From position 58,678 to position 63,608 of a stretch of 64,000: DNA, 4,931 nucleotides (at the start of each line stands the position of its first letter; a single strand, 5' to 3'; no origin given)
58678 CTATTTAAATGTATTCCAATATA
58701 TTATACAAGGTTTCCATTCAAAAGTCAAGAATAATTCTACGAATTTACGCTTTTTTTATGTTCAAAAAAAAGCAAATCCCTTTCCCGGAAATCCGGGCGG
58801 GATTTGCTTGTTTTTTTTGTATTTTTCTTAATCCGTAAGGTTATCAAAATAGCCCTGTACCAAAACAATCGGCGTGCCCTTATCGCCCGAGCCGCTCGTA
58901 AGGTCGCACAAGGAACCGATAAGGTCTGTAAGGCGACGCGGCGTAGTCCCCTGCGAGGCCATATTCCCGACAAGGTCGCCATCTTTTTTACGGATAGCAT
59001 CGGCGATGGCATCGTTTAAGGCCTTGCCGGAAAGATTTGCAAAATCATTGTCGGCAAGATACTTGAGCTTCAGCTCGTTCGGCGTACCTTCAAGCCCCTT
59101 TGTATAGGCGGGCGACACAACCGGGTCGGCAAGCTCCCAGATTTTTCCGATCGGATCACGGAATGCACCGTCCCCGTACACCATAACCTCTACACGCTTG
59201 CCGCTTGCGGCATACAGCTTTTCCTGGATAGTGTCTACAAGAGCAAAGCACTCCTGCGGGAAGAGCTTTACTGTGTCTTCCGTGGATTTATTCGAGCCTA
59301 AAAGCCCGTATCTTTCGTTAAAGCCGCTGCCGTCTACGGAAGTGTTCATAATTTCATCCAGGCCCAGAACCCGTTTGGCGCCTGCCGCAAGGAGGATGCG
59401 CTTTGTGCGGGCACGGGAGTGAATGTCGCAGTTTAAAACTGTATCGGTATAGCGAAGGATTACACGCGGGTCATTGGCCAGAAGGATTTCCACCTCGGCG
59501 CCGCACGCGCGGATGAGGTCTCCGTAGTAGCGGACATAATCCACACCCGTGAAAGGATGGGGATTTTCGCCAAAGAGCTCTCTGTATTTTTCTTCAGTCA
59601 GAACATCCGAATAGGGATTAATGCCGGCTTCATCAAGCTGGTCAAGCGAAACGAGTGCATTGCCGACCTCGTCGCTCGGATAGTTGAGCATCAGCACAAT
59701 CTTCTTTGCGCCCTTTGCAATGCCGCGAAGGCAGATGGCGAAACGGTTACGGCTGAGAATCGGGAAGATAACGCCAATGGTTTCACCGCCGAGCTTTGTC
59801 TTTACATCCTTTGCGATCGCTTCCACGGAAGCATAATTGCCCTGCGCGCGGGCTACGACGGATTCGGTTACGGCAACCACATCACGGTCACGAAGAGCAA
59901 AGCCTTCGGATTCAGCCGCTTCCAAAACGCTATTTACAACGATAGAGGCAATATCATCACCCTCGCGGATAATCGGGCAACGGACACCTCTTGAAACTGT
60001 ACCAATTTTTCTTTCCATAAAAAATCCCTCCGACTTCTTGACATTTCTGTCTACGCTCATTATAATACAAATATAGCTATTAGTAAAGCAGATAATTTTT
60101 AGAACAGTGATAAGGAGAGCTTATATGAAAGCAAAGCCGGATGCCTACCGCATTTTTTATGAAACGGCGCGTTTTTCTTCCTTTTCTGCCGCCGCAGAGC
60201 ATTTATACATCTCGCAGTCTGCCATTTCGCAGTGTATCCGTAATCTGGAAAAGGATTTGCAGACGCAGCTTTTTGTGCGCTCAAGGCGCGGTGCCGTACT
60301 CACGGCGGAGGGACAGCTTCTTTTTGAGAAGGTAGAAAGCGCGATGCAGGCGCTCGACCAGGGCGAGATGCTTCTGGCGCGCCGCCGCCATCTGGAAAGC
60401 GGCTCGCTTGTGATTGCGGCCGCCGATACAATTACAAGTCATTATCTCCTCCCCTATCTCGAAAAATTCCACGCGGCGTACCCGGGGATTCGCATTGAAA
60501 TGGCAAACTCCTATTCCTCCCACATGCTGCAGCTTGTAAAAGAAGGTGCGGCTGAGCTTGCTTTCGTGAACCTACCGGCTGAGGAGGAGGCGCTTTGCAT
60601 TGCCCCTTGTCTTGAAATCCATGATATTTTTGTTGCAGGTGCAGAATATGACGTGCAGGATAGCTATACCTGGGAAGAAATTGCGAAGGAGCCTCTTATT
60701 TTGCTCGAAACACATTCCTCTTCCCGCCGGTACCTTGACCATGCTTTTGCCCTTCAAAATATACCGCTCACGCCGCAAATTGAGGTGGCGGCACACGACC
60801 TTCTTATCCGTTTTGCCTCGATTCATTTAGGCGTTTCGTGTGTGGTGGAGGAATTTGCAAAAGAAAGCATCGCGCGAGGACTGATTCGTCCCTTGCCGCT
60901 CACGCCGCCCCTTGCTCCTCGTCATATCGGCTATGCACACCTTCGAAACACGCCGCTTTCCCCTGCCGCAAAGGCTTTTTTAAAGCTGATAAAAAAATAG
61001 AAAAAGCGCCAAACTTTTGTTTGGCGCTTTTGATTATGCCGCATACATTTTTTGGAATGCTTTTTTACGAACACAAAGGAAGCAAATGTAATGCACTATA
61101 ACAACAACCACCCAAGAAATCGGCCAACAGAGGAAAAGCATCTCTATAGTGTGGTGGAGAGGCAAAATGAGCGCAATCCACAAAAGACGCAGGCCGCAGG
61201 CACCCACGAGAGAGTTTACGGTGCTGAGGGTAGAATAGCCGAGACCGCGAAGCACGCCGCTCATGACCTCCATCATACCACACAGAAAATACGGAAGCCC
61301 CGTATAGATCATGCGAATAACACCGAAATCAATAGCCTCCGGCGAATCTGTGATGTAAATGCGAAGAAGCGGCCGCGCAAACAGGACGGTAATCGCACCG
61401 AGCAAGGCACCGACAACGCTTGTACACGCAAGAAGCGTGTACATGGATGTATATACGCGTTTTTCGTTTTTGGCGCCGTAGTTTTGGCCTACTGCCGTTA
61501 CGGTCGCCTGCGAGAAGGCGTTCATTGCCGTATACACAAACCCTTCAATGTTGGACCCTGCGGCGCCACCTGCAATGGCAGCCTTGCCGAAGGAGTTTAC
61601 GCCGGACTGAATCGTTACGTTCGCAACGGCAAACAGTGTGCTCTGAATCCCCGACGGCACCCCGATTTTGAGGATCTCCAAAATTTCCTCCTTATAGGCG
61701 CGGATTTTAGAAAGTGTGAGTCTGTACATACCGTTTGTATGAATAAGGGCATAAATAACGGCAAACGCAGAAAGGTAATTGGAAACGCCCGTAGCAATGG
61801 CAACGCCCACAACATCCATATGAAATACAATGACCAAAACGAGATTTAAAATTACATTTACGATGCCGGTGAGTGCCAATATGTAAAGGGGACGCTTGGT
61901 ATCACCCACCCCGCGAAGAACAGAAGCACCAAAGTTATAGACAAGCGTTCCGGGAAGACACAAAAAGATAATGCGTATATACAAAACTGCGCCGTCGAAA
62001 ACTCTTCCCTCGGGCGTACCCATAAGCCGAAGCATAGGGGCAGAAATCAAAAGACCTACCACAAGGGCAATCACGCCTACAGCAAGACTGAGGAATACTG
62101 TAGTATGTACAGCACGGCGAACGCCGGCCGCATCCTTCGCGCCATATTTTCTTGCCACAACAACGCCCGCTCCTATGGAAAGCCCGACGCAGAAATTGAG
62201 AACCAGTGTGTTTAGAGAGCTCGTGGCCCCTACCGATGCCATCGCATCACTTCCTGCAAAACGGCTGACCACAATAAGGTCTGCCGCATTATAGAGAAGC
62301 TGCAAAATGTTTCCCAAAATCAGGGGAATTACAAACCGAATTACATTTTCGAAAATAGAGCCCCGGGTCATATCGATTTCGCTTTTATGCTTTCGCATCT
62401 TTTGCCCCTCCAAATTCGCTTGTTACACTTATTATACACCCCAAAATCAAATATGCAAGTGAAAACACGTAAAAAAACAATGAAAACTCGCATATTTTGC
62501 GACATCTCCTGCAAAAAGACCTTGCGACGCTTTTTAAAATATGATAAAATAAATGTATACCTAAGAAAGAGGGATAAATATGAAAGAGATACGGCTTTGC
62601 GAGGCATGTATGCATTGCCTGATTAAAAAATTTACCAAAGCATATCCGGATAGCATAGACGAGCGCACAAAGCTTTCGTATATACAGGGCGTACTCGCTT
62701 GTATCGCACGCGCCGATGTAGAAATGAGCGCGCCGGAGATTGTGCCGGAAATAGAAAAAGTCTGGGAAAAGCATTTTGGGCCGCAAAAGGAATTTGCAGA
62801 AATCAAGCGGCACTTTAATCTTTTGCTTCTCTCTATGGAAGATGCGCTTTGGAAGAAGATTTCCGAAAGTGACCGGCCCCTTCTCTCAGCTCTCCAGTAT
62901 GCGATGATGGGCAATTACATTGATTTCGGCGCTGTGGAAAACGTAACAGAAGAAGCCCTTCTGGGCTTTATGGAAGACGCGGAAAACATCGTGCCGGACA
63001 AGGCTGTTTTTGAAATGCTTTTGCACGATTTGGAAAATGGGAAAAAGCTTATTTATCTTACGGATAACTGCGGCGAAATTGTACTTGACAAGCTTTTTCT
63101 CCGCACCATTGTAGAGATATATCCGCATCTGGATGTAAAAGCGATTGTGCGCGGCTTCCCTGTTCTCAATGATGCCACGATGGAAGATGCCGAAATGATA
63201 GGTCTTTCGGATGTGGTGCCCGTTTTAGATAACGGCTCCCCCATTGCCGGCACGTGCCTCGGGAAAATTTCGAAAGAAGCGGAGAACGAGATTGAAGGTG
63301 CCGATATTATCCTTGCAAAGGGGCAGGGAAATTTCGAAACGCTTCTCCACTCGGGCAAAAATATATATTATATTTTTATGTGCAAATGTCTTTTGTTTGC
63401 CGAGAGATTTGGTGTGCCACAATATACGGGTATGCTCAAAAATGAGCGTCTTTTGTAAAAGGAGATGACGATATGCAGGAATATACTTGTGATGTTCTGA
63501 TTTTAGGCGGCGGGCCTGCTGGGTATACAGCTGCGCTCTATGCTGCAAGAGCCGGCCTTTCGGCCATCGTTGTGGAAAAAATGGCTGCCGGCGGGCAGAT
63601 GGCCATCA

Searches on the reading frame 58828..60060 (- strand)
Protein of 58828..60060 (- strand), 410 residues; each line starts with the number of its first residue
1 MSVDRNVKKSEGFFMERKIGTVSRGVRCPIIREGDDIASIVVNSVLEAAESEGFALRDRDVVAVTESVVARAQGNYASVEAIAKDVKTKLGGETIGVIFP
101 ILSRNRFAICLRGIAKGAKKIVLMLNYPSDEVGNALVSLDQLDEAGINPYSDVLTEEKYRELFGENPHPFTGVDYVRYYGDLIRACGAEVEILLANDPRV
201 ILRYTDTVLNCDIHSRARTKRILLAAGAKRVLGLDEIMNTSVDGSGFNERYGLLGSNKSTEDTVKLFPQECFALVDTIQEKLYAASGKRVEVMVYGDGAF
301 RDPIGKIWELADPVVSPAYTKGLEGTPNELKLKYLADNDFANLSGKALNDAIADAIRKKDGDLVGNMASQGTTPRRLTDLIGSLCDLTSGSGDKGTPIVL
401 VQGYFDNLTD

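Call 68: search_protein_families(library=pfam, proteins=[window:58828-60060:-], max_evalue=0.00001)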
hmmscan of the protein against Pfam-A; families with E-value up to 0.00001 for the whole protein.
window:58828-60060:- (410 aa): 1 family
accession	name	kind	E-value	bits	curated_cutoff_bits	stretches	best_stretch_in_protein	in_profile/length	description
PF01996.21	F420_ligase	-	2.1e-56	191.3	25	1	25-403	1-218/218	F420-0:Gamma-glutamyl ligase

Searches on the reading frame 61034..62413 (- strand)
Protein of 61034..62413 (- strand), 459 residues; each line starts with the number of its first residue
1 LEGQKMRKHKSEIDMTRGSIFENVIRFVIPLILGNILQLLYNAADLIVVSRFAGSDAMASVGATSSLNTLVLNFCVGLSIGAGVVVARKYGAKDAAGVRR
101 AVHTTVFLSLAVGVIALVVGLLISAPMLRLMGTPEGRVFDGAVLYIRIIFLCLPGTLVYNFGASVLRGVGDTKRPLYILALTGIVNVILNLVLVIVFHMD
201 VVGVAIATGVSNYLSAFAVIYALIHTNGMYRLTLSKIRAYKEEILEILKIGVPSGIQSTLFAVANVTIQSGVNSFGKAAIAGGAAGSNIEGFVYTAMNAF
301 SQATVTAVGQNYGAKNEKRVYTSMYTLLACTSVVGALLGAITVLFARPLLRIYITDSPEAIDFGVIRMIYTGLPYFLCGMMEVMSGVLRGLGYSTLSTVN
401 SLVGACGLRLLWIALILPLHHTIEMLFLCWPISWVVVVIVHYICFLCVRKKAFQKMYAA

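Call 68: search_protein_families(library=pfam, proteins=[window:61034-62413:-], max_evalue=0.00001)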
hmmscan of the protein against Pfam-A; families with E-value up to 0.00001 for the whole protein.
window:61034-62413:- (459 aa): 1 family
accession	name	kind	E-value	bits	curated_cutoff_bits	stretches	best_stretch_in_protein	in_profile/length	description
PF01554.23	MatE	-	4.5e-54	182.9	24.9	2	30-191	1-160/161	MatE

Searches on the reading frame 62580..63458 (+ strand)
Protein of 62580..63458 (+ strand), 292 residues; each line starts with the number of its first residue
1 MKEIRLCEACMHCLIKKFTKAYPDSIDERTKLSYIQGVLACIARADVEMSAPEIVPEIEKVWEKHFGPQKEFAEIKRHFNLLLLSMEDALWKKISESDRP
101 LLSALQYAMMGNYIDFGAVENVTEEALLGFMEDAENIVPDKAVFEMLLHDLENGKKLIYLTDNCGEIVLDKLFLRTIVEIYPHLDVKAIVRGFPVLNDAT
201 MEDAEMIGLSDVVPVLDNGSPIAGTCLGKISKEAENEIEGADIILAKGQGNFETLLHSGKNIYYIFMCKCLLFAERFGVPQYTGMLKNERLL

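Call 68: search_protein_families(library=pfam, proteins=[window:62580-63458:+], max_evalue=0.00001)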
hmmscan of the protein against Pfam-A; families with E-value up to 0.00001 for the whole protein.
window:62580-63458:+ (292 aa): 1 family
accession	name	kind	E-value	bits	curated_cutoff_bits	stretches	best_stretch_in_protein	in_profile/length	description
PF01937.24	ARMT1-like_dom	-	2.1e-42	145.8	25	1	8-282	3-308/311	Damage-control phosphatase ARMT1-like domain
